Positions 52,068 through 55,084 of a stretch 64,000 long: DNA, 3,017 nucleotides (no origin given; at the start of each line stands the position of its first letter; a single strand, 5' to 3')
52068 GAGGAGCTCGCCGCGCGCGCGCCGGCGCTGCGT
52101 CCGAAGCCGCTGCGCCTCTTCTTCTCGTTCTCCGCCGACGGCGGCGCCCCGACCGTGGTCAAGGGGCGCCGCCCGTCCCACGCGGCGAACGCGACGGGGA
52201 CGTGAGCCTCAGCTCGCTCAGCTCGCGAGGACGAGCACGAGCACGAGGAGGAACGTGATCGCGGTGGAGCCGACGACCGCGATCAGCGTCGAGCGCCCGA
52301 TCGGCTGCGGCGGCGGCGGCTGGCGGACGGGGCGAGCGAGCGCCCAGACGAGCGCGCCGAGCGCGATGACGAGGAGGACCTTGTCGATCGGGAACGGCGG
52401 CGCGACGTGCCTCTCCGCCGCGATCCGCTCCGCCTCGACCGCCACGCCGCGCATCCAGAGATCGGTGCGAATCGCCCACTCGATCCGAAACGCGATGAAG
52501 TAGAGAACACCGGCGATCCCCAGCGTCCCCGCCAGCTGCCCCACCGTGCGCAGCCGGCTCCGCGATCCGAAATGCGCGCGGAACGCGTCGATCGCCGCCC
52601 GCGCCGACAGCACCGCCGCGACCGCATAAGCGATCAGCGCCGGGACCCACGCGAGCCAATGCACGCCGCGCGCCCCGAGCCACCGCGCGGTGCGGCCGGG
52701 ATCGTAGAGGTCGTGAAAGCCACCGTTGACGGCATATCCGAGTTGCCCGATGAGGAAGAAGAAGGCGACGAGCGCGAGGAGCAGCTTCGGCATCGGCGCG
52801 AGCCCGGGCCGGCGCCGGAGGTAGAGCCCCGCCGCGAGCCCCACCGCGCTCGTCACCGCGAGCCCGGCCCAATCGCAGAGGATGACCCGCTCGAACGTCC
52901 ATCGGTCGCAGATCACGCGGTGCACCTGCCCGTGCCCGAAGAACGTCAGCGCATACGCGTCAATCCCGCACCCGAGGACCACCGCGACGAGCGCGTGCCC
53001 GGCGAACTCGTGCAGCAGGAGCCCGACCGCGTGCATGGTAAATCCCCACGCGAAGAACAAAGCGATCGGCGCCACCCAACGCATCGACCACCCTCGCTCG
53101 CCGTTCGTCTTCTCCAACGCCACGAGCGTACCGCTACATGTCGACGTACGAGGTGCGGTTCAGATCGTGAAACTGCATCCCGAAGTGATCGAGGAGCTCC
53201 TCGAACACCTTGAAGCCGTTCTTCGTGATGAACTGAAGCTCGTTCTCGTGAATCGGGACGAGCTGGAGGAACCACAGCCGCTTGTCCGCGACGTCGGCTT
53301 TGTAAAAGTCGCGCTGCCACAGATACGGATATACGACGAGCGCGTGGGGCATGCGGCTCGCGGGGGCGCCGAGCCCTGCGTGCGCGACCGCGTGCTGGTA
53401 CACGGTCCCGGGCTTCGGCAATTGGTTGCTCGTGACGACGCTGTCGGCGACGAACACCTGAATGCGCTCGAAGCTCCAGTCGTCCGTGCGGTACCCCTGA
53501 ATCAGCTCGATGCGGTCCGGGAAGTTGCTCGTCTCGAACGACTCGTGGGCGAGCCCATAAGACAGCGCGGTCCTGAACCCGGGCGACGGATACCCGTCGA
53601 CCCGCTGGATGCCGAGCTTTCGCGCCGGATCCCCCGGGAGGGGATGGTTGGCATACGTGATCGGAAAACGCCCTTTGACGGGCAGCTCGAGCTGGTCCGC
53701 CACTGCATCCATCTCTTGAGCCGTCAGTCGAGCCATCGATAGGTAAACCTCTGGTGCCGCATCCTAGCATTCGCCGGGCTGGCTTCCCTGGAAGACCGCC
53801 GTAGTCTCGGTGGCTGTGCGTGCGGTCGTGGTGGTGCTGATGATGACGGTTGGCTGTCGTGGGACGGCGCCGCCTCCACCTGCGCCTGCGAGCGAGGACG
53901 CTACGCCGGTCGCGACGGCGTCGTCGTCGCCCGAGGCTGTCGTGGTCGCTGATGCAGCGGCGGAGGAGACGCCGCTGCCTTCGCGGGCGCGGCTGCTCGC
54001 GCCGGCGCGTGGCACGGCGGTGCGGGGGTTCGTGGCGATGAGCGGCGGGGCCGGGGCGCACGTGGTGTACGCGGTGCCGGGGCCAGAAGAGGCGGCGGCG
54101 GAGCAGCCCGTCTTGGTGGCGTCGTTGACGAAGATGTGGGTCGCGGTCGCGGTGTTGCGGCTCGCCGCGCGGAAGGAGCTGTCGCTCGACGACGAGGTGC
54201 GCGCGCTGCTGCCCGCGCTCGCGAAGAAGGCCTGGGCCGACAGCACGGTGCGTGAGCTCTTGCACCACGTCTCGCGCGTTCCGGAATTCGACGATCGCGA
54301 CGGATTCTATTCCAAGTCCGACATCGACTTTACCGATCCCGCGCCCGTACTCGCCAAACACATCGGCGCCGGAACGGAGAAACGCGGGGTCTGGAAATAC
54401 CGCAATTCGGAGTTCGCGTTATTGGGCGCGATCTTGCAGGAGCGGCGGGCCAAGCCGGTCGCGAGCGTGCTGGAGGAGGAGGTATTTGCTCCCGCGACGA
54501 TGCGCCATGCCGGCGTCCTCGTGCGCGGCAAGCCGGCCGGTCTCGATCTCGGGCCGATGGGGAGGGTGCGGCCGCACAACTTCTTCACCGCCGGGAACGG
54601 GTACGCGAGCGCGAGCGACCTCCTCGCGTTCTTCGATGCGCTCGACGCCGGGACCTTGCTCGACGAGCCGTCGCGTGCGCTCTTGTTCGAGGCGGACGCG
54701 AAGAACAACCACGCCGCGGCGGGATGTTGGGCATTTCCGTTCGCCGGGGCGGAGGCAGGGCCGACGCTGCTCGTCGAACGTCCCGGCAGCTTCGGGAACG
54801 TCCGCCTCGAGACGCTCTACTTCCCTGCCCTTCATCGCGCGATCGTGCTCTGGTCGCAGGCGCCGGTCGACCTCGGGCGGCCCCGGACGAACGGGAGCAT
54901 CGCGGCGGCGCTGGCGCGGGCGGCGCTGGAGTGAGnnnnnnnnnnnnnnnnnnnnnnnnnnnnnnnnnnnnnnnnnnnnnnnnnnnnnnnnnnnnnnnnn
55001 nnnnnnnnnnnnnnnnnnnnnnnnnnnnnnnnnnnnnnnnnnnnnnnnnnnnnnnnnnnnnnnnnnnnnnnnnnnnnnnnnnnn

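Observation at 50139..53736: Cassette of B12-binding radical SAM (Cx4Cx2C), HEFAGH polytopic membrane protein and an unknown partner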

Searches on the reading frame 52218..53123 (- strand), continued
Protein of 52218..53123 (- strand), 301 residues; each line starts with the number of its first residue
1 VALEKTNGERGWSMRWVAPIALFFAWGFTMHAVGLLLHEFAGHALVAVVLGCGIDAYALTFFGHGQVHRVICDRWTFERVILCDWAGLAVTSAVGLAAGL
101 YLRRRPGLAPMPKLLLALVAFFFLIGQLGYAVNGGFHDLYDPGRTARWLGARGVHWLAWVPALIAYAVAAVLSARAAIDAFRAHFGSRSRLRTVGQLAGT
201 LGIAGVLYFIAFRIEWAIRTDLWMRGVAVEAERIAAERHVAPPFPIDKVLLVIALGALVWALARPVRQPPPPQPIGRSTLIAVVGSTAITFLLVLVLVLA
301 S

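Call 66: search_protein_families(library=pfam, proteins=[P0225, P0228, P0231, P0235, P0238, P0239, P0247, P0251, P0258, P0260], max_evalue=0.01)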
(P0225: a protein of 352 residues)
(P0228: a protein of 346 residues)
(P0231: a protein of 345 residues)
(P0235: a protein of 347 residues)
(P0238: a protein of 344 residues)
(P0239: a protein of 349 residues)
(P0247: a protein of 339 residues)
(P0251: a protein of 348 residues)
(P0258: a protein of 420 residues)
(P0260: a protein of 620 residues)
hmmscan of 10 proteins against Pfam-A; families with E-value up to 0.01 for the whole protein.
P0225 (352 aa): 1 family
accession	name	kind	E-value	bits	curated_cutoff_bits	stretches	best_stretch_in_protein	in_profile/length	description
PF13398.12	Peptidase_M50B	-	1.7e-07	31.6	26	1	38-137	15-109/201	Peptidase M50B-like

P0228 (346 aa): 2 families
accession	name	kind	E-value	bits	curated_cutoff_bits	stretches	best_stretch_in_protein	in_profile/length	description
PF02163.28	Peptidase_M50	-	2.3e-06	27.5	27.2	1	40-195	8-106/221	Peptidase family M50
PF13398.12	Peptidase_M50B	-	5.9e-05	23.3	26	1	32-129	15-109/201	Peptidase M50B-like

P0231 (345 aa): 1 family
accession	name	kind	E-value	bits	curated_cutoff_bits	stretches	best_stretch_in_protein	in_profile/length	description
PF13398.12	Peptidase_M50B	-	5.1e-08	33.3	26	1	31-126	15-103/201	Peptidase M50B-like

P0235 (347 aa): 1 family
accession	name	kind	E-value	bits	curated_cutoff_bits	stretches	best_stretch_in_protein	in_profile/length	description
PF13398.12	Peptidase_M50B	-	0.00093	19.4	26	1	41-140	16-109/201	Peptidase M50B-like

P0238 (344 aa): 2 families
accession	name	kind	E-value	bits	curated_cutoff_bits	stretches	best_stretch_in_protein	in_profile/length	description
PF02163.28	Peptidase_M50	-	5e-08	33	27.2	1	38-202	10-106/221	Peptidase family M50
PF13398.12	Peptidase_M50B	-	0.002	18.3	26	1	19-123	6-107/201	Peptidase M50B-like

P0239 (349 aa): 1 family
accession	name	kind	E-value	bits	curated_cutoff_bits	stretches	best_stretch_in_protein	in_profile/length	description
PF13398.12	Peptidase_M50B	-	0.0026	17.9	26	1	9-125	7-120/201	Peptidase M50B-like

P0247 (339 aa): 1 family
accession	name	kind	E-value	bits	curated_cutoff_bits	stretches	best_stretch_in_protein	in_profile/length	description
PF13398.12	Peptidase_M50B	-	0.0022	18.2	26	1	19-124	6-106/201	Peptidase M50B-like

P0251 (348 aa): 1 family
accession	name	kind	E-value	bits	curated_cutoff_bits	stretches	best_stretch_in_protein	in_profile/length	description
PF13398.12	Peptidase_M50B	-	3.4e-08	33.9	26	1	34-123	14-100/201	Peptidase M50B-like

P0258 (420 aa): 1 family
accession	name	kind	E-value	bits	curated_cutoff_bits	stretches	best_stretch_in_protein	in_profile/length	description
PF13398.12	Peptidase_M50B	-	0.00018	21.7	26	1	28-128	16-114/201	Peptidase M50B-like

P0260 (620 aa): 1 family
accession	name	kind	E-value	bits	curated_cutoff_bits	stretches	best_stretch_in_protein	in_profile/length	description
PF06739.17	SBBP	-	0.0036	17.6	20.5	1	545-565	14-34/38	Beta-propeller repeat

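Call 72: find_encoding_contigs(protein=P0016, flank=10000, max_places=1)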
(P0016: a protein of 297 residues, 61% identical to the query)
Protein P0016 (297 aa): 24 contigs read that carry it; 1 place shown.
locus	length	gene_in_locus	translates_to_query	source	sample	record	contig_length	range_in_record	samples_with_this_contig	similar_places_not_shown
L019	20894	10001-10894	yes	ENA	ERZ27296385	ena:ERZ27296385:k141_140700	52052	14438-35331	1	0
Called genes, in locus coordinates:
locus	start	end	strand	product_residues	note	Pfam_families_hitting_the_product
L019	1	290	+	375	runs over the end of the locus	-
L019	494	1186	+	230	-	-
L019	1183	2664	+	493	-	PF00069:Pkinase, PF07714:PK_Tyr_Ser-Thr, PF01636:APH (faint), PF03109:ABC1 (weak)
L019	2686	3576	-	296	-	PF00126:HTH_1, PF03466:LysR_substrate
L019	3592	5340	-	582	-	PF00069:Pkinase, PF03109:ABC1 (faint), PF07714:PK_Tyr_Ser-Thr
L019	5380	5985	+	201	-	PF18306:LDcluster4, PF03641:Lysine_decarbox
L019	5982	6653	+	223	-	PF01966:HD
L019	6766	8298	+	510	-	PF24297:DUF7481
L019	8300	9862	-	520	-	PF06889:DUF1266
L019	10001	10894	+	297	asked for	-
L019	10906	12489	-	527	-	PF00890:FAD_binding_2, PF01266:DAO, PF16901:DAO_C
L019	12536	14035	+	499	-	PF00171:Aldedh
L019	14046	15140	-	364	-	-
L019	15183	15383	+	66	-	-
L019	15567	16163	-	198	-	PF00440:TetR_N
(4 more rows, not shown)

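Call 73: find_encoding_contigs(protein=P0018, flank=10000, max_places=1)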
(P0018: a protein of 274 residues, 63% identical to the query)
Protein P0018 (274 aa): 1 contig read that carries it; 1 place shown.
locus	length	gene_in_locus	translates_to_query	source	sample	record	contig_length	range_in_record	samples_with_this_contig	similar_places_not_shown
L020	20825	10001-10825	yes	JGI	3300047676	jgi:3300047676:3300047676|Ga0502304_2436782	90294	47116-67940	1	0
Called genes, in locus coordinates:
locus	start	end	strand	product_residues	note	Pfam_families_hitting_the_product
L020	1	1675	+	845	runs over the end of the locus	PF03176:MMPL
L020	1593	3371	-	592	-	-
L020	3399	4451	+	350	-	PF00753:Lactamase_B, PF00581:Rhodanese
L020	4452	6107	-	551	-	PF00128:Alpha-amylase, PF16657:Malt_amylase_C (weak), PF22157:SupH-like_C, PF25839:Apionate_lact_C (weak)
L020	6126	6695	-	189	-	-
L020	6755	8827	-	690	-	PF02310:B12-binding (faint), PF04055:Radical_SAM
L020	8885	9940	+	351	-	PF00478:IMPDH (faint), PF03060:NMO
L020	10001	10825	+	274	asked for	-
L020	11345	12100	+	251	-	PF01797:Y1_Tnp (weak)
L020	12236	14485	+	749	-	PF00009:GTP_EFTU, PF03144:GTP_EFTU_D2, PF22042:EF-G_D2, PF14492:EFG_III, PF16658:RF3_C, PF03764:EFG_IV, PF00679:EFG_C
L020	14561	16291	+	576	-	PF17900:Peptidase_M1_N, PF01433:Peptidase_M1, PF09127:Leuk-A4-hydro_C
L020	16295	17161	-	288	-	PF00797:Acetyltransf_2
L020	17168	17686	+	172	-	PF00583:Acetyltransf_1, PF13673:Acetyltransf_10, PF13508:Acetyltransf_7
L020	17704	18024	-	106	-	PF03992:ABM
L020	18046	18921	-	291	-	PF02558:ApbA, PF08546:ApbA_C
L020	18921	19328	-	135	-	PF00165:HTH_AraC (weak), PF12833:HTH_18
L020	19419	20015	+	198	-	PF00574:CLP_protease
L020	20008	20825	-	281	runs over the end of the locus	-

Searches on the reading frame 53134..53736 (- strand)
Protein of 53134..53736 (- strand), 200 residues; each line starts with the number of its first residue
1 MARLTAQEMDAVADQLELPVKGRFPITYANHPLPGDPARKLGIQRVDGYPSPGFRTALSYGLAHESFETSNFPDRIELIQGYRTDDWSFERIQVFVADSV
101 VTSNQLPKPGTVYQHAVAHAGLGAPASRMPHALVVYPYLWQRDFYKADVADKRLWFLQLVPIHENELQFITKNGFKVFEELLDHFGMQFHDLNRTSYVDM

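Call 3: search_protein_families(library=pfam, proteins=[window:53134-53736:-], max_evalue=0.01)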
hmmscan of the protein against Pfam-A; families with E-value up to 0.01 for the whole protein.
window:53134-53736:- (200 aa): 1 family
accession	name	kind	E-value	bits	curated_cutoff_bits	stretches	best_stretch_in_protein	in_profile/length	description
PF05076.18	SUFU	-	2.1e-13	50.9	25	1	41-194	5-171/172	Suppressor of fused protein (SUFU)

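Call 4: search_protein_families(library=ncbifam, proteins=[window:53134-53736:-], max_evalue=0.01)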
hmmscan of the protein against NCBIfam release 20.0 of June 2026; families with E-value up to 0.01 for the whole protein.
window:53134-53736:- (200 aa): 0 families

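Call 40: find_homologous_proteins(query=window:53134-53736:-)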
Query window:53134-53736:- (200 aa): 8 proteins with E <= 0.001 among 129 candidates.
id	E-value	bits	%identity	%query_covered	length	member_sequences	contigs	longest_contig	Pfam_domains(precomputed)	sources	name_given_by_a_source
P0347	1.3e-133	461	100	100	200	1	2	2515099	PF05076.19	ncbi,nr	ncbi:MAG: suppressor of fused domain protein [Labilithrix sp.]|nr:suppressor of fused domain protein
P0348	1.3e-52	196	45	99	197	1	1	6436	PF05076.19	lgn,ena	-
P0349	5.2e-51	191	45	100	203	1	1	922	PF05076.19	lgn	-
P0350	1.9e-48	183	46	99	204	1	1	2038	PF05076.19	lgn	-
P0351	3.5e-48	182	45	99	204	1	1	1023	PF05076.19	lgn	-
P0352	3.7e-48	182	43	99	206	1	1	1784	PF05076.19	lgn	-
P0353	1.2e-44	170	43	98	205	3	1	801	PF05076.19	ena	-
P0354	3.4e-34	136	38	98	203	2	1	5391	PF05076.19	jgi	-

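Call 41: find_encoding_contigs(protein=P0348, flank=6000, max_places=1)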
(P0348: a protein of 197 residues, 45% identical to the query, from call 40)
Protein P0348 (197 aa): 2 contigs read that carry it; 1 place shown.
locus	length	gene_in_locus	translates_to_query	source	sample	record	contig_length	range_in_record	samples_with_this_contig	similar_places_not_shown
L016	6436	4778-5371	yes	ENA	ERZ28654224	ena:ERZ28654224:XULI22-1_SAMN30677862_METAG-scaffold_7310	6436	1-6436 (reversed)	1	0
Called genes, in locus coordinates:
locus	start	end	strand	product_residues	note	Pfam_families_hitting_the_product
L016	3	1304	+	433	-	?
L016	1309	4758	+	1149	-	PF20148:DUF6531, PF25023:TEN_YD-shell (weak), PF05593:RHS_repeat (weak), PF25023:TEN_YD-shell, PF03527:RHS, PF14410:GH-E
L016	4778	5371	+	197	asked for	PF05076:SUFU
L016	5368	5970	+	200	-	-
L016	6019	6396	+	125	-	-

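Call 42: find_encoding_contigs(protein=P0354, flank=6000, max_places=1)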
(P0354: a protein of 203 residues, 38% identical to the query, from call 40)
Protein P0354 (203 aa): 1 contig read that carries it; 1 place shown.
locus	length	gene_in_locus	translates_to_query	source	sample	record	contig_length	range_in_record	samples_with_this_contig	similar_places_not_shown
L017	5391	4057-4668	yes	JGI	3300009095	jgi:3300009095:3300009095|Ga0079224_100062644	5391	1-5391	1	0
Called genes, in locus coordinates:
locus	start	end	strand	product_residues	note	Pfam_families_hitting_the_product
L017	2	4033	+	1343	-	?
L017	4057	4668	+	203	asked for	PF05076:SUFU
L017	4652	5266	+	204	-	PF00515:TPR_1 (faint), PF07719:TPR_2 (faint), PF13181:TPR_8 (faint)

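Call 44: search_protein_families(library=pfam, proteins=[L017:2-4033:+, L016:5368-5970:+, L017:4652-5266:+], max_evalue=0.01)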
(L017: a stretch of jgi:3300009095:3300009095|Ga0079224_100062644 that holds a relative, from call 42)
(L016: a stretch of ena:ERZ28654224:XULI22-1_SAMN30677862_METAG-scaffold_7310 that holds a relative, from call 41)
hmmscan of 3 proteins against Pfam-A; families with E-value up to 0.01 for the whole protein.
L017:2-4033:+ (1343 aa): 6 families
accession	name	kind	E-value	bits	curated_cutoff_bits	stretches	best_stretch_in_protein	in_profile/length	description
PF05593.20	RHS_repeat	-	4.8e-33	113.3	22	4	946-976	1-31/38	RHS Repeat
PF14410.12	GH-E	-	7.4e-14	52.6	25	1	1273-1343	1-68/68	HNH/ENDO VII superfamily nuclease with conserved GHE residues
PF20148.4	DUF6531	-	6.3e-13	49.3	24.1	1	164-234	2-74/74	Domain of unknown function (DUF6531)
PF25023.1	TEN_YD-shell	-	2.2e-07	29.8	50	1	965-1150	703-885/909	Teneurin YD-shell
PF05488.18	PAAR_motif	-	5.9e-07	30.1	27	1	1-49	21-64/70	PAAR motif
PF03527.20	RHS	-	0.0031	17.8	27.9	0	1063-1081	6-24/38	RHS protein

L016:5368-5970:+ (200 aa): 4 families
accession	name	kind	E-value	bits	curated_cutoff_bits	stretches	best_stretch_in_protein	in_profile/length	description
PF07719.23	TPR_2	-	0.00011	22.5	27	0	17-46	4-33/34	Tetratricopeptide repeat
PF13432.12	TPR_16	-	0.00016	22.5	32.7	1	20-80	3-63/65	Tetratricopeptide repeat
PF13371.12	TPR_9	-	0.00073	19.9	35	1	24-91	5-72/73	Tetratricopeptide repeat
PF13428.12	TPR_14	-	0.0018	19.2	23.5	1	23-55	10-42/44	Tetratricopeptide repeat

L017:4652-5266:+ (204 aa): 7 families
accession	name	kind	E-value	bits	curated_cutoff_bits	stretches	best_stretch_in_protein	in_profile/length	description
PF00515.34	TPR_1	-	3.6e-07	30.1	27.8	1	49-72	4-27/34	Tetratricopeptide repeat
PF13181.12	TPR_8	-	8.2e-07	29.1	25.7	1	49-72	4-27/34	Tetratricopeptide repeat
PF07719.23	TPR_2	-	1.8e-06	28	27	1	49-72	4-27/34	Tetratricopeptide repeat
PF13424.12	TPR_12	-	0.0002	21.9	30.1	0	45-71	44-70/77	Tetratricopeptide repeat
PF13432.12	TPR_16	-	0.0013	19.6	32.7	1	18-70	2-55/65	Tetratricopeptide repeat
PF13431.12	TPR_17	-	0.0024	18.5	24.4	0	41-65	8-32/34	Tetratricopeptide repeat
PF13374.12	TPR_10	-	0.0056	17.1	27.5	0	51-72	7-28/42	Tetratricopeptide repeat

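Call 64: search_protein_families(library=padloc, proteins=[window:53134-53736:-], max_evalue=0.001)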
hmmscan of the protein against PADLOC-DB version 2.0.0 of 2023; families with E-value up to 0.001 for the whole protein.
window:53134-53736:- (200 aa): 0 families

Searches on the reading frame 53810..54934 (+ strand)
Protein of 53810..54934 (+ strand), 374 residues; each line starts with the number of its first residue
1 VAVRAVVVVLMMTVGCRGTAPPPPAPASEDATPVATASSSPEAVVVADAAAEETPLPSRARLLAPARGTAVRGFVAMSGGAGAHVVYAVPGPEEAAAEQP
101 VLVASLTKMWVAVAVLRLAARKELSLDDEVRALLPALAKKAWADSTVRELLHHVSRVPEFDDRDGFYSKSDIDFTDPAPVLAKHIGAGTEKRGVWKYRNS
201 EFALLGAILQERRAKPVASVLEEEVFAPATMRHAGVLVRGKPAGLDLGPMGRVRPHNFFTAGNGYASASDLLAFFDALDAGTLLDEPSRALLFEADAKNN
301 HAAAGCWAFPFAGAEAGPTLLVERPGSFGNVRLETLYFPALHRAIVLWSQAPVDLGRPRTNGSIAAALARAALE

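Call 3: search_protein_families(library=pfam, proteins=[window:53810-54934:+], max_evalue=0.01)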
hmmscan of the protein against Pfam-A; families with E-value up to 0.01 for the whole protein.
window:53810-54934:+ (374 aa): 2 families
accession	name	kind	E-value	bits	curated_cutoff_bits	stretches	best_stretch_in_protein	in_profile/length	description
PF00144.29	Beta-lactamase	-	1.8e-27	96.8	27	1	81-303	24-260/329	Beta-lactamase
PF13354.11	Beta-lactamase2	-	0.00016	21.6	22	0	97-131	17-51/214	Beta-lactamase enzyme family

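Call 4: search_protein_families(library=ncbifam, proteins=[window:53810-54934:+], max_evalue=0.01)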
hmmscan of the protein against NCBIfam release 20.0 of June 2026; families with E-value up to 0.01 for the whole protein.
window:53810-54934:+ (374 aa): 5 families
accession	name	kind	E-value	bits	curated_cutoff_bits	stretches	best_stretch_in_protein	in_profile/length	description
NF007943.0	PRK10662.1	equivalog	9.8e-05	21.1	266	1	101-234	85-222/380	D-alanyl-D-alanine-carboxypeptidase/endopeptidase AmpH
NF033085.1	bla_class_C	equivalog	0.0004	19.3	415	1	103-236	58-185/356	class C beta-lactamase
NF009622.0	PRK13128.1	equivalog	0.00042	18.9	443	1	193-237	149-193/518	D-aminopeptidase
NF038269.1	lipase_LipE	equivalog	0.003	16.7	750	1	97-158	84-145/407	lipase LipE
NF033159.0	blaPAC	exception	0.0074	15.1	850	0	103-238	81-209/380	PAC family class C beta-lactamase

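Call 64: search_protein_families(library=padloc, proteins=[window:53810-54934:+], max_evalue=0.001)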
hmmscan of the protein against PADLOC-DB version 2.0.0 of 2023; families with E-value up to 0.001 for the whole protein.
window:53810-54934:+ (374 aa): 0 families
